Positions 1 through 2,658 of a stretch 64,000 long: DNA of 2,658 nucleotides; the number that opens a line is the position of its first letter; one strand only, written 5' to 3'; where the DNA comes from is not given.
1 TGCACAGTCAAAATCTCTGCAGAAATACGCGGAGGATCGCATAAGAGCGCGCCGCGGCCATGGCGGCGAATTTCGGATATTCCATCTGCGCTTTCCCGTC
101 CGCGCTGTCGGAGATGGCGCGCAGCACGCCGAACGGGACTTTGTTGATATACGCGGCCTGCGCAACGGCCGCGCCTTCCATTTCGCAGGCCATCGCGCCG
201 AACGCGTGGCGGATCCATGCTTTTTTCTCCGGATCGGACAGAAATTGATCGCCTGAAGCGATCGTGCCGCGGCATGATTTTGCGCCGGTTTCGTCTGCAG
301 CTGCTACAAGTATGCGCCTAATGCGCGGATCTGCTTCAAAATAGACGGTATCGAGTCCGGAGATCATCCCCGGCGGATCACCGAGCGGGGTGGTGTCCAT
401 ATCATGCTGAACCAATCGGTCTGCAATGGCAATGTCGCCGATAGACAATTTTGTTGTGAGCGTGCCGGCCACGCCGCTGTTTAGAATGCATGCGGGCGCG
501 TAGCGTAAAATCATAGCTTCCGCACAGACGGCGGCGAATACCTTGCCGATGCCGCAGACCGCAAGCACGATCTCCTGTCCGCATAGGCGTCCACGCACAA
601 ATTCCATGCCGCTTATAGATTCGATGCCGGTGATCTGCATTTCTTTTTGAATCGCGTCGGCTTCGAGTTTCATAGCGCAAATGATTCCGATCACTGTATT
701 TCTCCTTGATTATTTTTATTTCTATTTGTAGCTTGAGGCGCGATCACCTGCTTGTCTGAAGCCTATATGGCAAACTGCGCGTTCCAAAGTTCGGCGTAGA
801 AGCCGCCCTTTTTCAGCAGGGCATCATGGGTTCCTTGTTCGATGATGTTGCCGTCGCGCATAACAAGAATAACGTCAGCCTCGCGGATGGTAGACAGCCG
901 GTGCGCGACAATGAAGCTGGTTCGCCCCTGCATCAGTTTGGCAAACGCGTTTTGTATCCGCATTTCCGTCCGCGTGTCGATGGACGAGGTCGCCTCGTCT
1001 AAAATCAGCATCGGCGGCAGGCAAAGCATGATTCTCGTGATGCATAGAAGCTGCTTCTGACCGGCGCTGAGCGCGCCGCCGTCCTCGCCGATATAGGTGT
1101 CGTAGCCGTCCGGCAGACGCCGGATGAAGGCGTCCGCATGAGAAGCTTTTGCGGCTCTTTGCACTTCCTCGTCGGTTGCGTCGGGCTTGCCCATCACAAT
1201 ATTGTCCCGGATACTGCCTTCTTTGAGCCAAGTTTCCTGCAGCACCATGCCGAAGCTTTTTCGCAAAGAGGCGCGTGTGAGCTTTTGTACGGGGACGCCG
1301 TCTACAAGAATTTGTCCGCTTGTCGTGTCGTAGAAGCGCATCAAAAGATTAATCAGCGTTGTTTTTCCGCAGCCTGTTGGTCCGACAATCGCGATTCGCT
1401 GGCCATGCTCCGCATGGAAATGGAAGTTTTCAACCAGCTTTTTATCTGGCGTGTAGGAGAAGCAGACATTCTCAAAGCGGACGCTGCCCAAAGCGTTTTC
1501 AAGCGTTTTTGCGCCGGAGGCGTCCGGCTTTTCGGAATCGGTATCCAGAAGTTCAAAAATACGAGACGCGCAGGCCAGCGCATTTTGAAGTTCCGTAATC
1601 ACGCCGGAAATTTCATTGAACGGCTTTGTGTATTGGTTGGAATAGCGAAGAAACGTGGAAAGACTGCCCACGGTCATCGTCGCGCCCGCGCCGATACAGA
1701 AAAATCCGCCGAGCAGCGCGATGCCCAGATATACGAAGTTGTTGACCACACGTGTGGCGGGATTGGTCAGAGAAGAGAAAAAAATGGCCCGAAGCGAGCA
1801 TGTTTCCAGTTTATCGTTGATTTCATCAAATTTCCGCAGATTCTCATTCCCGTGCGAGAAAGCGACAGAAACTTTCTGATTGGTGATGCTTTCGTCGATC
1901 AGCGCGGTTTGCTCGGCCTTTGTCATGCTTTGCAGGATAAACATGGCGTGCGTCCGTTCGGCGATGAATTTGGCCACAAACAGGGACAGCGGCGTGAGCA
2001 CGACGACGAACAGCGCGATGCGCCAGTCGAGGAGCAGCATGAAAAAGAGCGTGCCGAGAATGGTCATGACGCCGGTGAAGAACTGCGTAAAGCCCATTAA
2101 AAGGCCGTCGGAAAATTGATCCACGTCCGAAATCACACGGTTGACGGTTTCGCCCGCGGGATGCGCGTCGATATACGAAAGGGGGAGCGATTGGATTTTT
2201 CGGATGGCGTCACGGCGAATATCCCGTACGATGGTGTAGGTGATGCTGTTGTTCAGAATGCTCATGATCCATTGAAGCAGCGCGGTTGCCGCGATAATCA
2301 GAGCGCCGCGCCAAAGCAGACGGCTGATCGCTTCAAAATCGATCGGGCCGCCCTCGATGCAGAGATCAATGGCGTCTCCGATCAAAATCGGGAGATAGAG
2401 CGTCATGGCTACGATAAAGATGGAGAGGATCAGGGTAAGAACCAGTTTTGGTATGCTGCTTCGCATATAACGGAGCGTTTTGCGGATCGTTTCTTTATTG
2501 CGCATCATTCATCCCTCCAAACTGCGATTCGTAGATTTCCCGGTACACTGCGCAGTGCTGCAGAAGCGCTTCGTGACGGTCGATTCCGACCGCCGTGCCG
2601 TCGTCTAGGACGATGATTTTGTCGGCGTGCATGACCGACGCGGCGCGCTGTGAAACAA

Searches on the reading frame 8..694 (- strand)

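Call 31: search_protein_families(library=pfam, proteins=[window:8-694:-], max_evalue=0.0001)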
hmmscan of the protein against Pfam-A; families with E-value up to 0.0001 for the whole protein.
window:8-694:- (228 aa): 1 family
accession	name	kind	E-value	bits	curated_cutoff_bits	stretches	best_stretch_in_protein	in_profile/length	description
PF01048.26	PNP_UDP_1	-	3.2e-51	174.4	25.1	1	2-225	2-232/233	Phosphorylase superfamily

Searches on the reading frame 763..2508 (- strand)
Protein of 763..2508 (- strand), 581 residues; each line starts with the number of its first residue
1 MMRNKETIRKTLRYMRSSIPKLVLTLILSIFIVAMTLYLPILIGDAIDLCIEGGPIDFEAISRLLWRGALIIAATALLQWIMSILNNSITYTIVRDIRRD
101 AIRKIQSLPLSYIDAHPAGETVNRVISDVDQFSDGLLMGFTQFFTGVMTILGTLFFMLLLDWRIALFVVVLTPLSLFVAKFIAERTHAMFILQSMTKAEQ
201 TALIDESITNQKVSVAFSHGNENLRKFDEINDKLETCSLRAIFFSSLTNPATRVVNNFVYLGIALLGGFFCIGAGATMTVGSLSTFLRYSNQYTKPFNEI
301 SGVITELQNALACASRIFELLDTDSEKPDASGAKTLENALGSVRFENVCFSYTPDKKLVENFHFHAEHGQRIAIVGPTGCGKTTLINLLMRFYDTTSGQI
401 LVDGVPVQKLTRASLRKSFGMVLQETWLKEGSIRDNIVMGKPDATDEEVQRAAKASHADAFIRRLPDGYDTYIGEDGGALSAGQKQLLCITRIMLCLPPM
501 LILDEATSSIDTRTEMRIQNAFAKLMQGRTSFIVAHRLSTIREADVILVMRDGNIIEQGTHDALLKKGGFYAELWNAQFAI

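Call 31: search_protein_families(library=pfam, proteins=[window:763-2508:-], max_evalue=0.0001)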
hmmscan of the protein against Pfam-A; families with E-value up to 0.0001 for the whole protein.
window:763-2508:- (581 aa): 3 families
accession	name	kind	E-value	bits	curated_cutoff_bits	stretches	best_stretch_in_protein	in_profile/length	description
PF00664.28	ABC_membrane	-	6.8e-41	141.2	28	1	23-296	2-273/274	ABC transporter transmembrane region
PF00005.33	ABC_tran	-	4.8e-31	108.6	25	1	360-508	2-137/137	ABC transporter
PF02463.25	SMC_N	-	5.8e-05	23.1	40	0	465-550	135-211/220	RecF/RecN/SMC N terminal domain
